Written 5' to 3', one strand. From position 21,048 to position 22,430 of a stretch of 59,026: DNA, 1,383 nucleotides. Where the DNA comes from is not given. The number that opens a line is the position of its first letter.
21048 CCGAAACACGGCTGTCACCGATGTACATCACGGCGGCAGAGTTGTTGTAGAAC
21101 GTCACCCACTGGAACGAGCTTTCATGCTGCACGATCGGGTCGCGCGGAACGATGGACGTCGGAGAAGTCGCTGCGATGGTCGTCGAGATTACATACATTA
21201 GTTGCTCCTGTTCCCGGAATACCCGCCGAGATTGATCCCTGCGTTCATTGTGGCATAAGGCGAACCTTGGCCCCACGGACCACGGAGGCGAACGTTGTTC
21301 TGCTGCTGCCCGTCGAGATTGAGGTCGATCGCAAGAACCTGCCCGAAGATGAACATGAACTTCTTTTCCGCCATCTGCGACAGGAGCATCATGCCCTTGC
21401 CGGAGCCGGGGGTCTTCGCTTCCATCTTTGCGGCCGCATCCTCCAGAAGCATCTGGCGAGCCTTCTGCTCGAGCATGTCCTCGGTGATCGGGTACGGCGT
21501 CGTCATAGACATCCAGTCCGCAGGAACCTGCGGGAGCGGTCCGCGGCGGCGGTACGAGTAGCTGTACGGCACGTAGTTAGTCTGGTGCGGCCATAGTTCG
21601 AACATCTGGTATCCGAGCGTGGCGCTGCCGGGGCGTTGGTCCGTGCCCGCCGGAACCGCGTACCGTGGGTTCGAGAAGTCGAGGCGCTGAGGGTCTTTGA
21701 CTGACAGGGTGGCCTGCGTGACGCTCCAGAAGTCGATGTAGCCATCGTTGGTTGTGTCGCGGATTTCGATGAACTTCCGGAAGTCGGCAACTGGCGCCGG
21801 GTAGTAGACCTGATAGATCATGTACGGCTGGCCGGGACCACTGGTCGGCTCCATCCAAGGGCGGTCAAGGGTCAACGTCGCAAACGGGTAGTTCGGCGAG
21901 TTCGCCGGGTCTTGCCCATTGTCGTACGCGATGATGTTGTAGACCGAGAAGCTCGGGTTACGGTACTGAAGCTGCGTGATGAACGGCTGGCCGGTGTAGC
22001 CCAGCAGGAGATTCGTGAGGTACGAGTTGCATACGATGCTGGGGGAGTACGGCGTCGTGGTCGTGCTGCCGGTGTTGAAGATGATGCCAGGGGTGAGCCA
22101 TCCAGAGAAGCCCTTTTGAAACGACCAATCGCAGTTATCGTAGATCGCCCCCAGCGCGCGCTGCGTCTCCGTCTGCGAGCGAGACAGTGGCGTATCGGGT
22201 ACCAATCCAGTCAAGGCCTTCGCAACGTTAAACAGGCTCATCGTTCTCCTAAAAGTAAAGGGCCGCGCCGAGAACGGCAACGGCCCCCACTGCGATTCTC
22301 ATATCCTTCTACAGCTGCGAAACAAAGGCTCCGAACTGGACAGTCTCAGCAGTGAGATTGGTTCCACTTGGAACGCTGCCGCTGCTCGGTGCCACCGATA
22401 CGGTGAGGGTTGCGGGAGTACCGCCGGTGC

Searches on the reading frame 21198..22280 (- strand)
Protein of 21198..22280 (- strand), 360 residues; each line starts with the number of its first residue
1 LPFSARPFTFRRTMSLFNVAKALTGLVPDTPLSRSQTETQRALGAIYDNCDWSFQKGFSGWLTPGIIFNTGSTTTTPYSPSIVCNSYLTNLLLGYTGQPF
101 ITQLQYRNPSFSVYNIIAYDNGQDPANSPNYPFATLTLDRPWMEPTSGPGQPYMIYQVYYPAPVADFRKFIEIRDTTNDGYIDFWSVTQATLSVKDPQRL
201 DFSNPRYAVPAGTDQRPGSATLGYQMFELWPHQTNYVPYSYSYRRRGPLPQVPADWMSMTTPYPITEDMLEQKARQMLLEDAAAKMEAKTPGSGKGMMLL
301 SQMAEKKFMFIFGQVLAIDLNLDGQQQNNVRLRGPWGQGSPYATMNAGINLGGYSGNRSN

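Call 11: search_protein_families(library=phrogs, proteins=[window:21198-22280:-], max_evalue=0.001)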
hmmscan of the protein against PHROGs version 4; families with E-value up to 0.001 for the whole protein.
window:21198-22280:- (360 aa): 0 families

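Call 53: search_protein_families(library=pfam, proteins=[window:21198-22280:-], max_evalue=0.01)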
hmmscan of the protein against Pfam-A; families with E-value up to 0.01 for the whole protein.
window:21198-22280:- (360 aa): 0 families

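Call 58: search_solved_structures(query=window:21198-22280:-, max_evalue=1)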
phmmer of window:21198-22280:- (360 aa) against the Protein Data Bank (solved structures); distinct sequences matched with E-value up to 1: 1.
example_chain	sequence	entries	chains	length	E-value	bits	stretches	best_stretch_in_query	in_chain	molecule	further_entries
9fnn_F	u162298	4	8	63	0.56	12.3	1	192-219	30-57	Cellulose biosynthesis protein BcsF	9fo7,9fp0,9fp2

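Call 80: search_solved_structures(query=A2, max_evalue=10)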
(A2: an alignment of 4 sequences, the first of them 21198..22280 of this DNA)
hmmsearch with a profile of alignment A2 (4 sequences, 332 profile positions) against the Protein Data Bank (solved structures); distinct sequences matched with E-value up to 10: 7.
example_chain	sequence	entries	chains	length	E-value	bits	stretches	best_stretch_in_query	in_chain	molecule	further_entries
3e5a_B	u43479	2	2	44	0.4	12.9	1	141-174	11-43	Targeting protein for Xklp2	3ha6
4c3p_B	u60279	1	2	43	0.4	12.9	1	141-174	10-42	TARGETING PROTEIN FOR XKLP2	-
1ol5_B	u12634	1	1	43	0.4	12.9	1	141-174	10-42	RESTRICTED EXPRESSION PROLIFERATION ASSOCIATED PROTEIN 100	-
9qpf_A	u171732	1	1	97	1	11.6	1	232-300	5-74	Transcription factor SOX-2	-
6t7b_K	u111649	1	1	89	1.3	11.2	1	233-299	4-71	Transcription factor SOX-2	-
5lxm_D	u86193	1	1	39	1.5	11.1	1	141-174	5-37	Targeting protein for Xklp2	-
2le4_A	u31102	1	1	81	1.6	11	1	235-299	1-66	Transcription factor SOX-2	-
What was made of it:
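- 21198..22280 (-): 360-aa 'tail protein', homologue of Tunturi_1 gp11. In most relatives it is encoded just upstream of the signal-peptide spike. Candidate docking partner (inferred). No PDB sequence match (calls 58, 80).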
